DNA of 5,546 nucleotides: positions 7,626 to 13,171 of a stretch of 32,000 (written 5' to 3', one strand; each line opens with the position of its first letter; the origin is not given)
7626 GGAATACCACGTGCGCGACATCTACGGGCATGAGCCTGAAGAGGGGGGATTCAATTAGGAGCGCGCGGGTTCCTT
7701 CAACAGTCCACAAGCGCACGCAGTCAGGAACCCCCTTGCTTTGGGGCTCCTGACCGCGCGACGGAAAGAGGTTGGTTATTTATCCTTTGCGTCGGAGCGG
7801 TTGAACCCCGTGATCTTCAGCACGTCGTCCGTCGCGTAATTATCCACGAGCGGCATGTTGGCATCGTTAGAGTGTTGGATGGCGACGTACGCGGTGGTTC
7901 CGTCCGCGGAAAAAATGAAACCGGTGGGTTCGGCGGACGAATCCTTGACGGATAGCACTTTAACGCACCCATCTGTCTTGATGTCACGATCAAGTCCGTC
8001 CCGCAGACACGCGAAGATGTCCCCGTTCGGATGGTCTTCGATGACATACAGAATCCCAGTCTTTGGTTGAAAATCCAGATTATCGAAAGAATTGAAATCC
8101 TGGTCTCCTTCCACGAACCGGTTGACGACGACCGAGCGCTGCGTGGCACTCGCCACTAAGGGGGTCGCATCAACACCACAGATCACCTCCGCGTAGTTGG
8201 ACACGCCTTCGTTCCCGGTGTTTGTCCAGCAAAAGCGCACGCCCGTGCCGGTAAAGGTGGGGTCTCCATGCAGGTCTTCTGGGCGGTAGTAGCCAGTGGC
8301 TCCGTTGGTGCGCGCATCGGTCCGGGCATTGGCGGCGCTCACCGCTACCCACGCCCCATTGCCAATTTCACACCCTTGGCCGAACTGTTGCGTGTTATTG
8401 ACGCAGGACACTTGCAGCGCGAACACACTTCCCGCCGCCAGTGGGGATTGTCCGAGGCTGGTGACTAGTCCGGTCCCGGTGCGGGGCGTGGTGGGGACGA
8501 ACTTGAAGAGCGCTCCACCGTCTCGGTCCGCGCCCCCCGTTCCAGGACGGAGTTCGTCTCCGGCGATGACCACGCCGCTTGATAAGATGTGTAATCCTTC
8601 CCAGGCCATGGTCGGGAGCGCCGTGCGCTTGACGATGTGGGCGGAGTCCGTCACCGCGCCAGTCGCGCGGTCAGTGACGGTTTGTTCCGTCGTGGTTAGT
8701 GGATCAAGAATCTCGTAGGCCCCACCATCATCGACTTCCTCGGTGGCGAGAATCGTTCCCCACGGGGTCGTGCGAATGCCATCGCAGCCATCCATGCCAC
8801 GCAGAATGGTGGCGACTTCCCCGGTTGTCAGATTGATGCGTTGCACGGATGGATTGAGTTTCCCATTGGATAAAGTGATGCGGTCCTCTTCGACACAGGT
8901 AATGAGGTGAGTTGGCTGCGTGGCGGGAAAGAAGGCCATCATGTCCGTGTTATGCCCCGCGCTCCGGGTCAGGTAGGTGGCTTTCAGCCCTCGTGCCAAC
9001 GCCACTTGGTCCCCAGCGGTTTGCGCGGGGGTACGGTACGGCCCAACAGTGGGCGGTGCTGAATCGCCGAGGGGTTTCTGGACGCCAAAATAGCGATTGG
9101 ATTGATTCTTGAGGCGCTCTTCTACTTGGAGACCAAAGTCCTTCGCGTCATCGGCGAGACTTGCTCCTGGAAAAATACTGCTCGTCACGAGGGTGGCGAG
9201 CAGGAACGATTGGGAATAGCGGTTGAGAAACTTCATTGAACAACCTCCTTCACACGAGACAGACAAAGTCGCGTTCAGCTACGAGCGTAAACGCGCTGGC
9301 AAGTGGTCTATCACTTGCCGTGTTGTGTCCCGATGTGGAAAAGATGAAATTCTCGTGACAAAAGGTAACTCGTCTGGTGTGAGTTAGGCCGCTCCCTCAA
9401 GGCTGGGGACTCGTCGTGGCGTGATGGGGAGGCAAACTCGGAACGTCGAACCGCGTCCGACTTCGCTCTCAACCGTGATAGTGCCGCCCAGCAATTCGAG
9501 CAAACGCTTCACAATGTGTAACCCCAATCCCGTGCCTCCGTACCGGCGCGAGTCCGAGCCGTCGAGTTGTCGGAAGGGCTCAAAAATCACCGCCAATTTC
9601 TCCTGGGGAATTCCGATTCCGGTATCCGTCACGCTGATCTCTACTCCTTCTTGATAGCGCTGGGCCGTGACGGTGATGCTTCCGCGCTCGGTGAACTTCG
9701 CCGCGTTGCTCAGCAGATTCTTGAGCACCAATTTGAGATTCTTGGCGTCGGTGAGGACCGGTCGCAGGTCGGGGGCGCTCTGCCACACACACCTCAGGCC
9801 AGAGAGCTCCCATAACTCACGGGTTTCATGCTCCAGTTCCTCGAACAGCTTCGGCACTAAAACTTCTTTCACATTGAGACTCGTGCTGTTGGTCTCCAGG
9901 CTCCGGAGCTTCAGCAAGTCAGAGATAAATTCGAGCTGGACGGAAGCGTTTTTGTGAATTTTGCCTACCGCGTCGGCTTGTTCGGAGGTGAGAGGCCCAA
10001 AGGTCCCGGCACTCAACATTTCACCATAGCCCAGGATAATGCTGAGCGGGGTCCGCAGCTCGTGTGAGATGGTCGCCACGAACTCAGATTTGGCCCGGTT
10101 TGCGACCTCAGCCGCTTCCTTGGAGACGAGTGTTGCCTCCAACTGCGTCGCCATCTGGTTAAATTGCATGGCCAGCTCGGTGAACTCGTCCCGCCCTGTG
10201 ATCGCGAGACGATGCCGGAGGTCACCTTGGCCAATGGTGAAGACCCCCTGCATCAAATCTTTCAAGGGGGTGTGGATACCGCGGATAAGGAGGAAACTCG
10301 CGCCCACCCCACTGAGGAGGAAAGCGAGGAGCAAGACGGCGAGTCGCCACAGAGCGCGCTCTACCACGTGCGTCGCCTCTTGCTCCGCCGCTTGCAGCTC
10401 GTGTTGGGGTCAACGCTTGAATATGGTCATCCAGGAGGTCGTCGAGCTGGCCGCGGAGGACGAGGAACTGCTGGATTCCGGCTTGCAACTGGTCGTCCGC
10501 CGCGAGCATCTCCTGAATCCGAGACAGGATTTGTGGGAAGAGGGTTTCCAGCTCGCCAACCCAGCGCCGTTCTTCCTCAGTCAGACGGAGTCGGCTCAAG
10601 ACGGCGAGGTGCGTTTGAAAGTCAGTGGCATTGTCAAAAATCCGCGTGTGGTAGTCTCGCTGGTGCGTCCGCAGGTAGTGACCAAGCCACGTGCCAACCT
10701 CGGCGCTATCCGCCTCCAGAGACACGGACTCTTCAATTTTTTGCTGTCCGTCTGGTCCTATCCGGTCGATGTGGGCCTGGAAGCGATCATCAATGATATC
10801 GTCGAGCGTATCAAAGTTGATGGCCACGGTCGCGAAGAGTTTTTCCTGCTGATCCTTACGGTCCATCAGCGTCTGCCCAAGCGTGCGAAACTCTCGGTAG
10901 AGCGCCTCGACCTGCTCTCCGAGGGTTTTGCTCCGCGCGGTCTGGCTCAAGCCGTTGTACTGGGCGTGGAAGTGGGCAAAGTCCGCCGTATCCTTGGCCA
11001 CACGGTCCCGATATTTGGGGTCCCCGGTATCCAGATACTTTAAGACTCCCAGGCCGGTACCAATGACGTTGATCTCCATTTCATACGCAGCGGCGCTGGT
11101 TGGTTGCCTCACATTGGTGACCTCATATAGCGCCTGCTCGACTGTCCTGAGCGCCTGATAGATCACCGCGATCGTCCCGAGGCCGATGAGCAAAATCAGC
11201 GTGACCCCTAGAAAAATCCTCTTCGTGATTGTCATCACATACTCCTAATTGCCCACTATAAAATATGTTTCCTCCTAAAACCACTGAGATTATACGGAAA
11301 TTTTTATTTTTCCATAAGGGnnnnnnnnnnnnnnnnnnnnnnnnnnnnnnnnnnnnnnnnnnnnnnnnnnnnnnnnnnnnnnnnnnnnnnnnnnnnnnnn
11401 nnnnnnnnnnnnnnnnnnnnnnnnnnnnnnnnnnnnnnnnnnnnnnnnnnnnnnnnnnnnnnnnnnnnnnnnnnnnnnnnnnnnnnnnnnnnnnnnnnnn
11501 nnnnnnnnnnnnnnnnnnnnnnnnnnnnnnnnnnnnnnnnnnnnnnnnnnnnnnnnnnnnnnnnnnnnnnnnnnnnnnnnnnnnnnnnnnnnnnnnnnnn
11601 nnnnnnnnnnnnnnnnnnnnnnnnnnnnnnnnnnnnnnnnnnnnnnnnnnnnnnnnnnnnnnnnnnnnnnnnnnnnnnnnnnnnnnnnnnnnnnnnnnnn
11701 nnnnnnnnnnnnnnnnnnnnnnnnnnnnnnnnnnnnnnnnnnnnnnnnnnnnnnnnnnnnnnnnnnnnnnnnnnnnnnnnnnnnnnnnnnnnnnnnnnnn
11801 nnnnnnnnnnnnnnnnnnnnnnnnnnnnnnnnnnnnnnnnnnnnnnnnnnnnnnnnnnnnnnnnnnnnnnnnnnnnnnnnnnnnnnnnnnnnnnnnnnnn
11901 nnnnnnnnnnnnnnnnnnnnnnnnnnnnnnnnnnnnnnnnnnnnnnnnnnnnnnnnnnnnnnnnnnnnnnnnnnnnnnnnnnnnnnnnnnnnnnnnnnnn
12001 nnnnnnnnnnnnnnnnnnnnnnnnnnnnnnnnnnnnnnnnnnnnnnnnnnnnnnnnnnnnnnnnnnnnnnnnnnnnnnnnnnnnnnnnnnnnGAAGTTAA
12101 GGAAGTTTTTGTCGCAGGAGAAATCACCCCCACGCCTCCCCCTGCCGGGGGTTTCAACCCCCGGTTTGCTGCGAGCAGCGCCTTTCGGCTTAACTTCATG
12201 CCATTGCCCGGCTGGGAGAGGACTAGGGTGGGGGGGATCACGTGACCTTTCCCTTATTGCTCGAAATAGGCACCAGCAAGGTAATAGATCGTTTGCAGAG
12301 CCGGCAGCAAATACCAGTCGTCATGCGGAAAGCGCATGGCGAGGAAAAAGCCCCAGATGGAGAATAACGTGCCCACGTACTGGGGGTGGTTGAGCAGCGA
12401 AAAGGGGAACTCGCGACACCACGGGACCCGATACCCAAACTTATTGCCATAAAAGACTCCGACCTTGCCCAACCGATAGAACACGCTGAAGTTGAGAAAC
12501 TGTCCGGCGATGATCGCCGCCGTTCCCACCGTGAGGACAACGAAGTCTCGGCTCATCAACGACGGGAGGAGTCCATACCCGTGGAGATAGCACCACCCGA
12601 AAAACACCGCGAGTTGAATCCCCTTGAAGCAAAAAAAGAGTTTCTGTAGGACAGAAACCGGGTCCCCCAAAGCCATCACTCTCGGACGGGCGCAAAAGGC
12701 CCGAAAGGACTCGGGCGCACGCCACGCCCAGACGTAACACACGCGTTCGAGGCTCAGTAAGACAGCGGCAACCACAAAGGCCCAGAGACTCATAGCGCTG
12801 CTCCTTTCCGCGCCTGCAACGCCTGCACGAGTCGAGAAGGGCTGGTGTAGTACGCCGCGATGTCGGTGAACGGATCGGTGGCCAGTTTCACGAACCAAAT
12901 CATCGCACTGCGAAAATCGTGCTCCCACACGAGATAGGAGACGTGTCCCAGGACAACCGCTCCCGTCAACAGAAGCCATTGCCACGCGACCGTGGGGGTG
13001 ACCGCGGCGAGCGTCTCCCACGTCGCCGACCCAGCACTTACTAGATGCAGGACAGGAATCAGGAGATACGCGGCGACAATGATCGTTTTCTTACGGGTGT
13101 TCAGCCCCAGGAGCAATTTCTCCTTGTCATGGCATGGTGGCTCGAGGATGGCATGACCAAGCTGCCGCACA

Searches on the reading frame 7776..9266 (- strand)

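Call 31: search_protein_families(library=pfam, proteins=[window:7776-9266:-], max_evalue=0.01)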
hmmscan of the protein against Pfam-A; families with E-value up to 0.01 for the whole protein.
window:7776-9266:- (496 aa): 1 family
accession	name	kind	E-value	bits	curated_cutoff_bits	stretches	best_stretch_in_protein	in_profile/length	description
PF05787.19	PhoX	-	1.7e-12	47.7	24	1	166-466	168-514/515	Alkaline phosphatase PhoX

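Call 58: search_protein_families(library=ncbifam, proteins=[window:7776-9266:-], max_evalue=0.00001)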
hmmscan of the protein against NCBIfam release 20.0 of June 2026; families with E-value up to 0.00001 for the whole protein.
window:7776-9266:- (496 aa): 0 families

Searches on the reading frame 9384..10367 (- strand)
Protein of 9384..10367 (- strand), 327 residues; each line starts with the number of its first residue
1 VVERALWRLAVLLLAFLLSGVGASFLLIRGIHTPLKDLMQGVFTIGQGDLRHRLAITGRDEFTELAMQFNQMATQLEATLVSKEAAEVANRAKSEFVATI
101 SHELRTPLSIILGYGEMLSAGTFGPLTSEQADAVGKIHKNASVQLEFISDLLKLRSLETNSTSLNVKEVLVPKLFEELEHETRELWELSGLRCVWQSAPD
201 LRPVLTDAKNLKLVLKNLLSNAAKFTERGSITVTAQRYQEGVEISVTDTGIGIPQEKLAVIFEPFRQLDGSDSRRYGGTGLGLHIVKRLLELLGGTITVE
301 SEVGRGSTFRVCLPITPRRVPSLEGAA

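Call 31: search_protein_families(library=pfam, proteins=[window:9384-10367:-], max_evalue=0.01)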
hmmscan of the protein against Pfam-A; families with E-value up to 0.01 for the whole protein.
window:9384-10367:- (327 aa): 4 families
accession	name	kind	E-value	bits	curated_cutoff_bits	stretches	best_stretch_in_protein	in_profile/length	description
PF02518.31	HATPase_c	-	5.7e-33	114.1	26.4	1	207-316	2-110/111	Histidine kinase-, DNA gyrase B-, and HSP90-like ATPase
PF00512.31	HisKA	-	9.3e-16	58.1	26.9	1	92-159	1-65/66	His Kinase A (phospho-acceptor) domain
PF00672.30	HAMP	-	6.8e-13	49.2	25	1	26-78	1-53/53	HAMP domain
PF13581.12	HATPase_c_2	-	5.8e-05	23.6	27.4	1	207-291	28-110/127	Histidine kinase-like ATPase domain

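Call 58: search_protein_families(library=ncbifam, proteins=[window:9384-10367:-], max_evalue=0.00001)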
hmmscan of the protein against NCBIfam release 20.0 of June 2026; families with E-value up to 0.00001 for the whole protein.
window:9384-10367:- (327 aa): 88 families (the best 25 are shown)
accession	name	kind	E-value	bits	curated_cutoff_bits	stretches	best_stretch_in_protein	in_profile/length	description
NF046044.1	PnpS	equivalog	3.8e-56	190.8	400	1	90-314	167-390/390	two-component system histidine kinase PnpS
TIGR02956.1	TMAO_torS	equivalog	8.3e-56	189.7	676.5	1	83-316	454-683/967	TMAO reductase system sensor histidine kinase/response regulator TorS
NF033092.0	HK_WalK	equivalog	2.2e-54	185.1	725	2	90-315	369-594/594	cell wall metabolism sensor histidine kinase WalK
TIGR02966.1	phoR_proteo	equivalog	4.6e-52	177.1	334.2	1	89-312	110-332/333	phosphate regulon sensor histidine kinase PhoR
NF008318.0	PRK11107.1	equivalog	2e-51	175.1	890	1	82-317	282-520/920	two-component sensor histidine kinase BarA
NF041947.1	LuxQ_Vibrio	equivalog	1.1e-49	169.1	1200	1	57-317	433-698/843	quorum-sensing autoinducer 2 sensor kinase/phosphatase LuxQ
NF038297.2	hybrid_HK_HrmK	equivalog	4.7e-49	167.5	725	1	82-319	224-461/607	hybrid histidine kinase/response regulator HrmK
NF047874.1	MASE3_PAS_HK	subfamily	1.5e-48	166.1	560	1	85-315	390-625/655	MASE3 domain-containing sensor histidine kinase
NF011874.0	PRK15347.1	equivalog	1.9e-48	165.2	852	1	8-321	298-620/921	two component system sensor kinase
NF040691.1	MtrAB_MtrB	equivalog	3.5e-47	161.6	450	1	9-316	192-493/507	MtrAB system histidine kinase MtrB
NF008302.0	PRK11091.1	equivalog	3.1e-45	154.6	838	1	83-315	273-505/779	aerobic respiration two-component sensor histidine kinase ArcB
NF041832.1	near_NosP_CTERM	subfamily_domain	5.5e-43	147.5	400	1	87-317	1-227/370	NahK/ErcS family hybrid sensor histidine kinase/response regulator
NF012163.2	BaeS_SmeS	equivalog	4.9e-42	144.4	500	1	11-301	168-444/457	sensor histidine kinase efflux regulator BaeS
NF008099.0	PRK10841.1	equivalog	8.3e-42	143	920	1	84-320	461-695/949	two-component system sensor histidine kinase RcsC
NF033091.0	HK_VanS_ACDEFG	equivalog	3.6e-41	141.2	400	1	23-314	10-293/293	vancomycin resistance histidine kinase VanS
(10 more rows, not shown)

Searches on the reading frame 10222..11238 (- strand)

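Call 31: search_protein_families(library=pfam, proteins=[window:10222-11238:-], max_evalue=0.01)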
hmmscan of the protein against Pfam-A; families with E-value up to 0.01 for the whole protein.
window:10222-11238:- (338 aa): 1 family
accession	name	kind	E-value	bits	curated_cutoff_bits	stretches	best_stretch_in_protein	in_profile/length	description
PF05139.19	Erythro_esteras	-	0.0092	16.1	26.4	0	65-136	92-169/358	Erythromycin esterase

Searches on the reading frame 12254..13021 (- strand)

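Call 6: search_protein_families(library=pfam, proteins=[window:12254-13021:-], max_evalue=0.01)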
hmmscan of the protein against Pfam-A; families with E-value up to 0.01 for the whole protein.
window:12254-13021:- (255 aa): 1 family
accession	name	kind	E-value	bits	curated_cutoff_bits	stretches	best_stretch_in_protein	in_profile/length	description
PF04191.18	PEMT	-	2.4e-13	50.9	25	1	163-254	3-94/105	Phospholipid methyltransferase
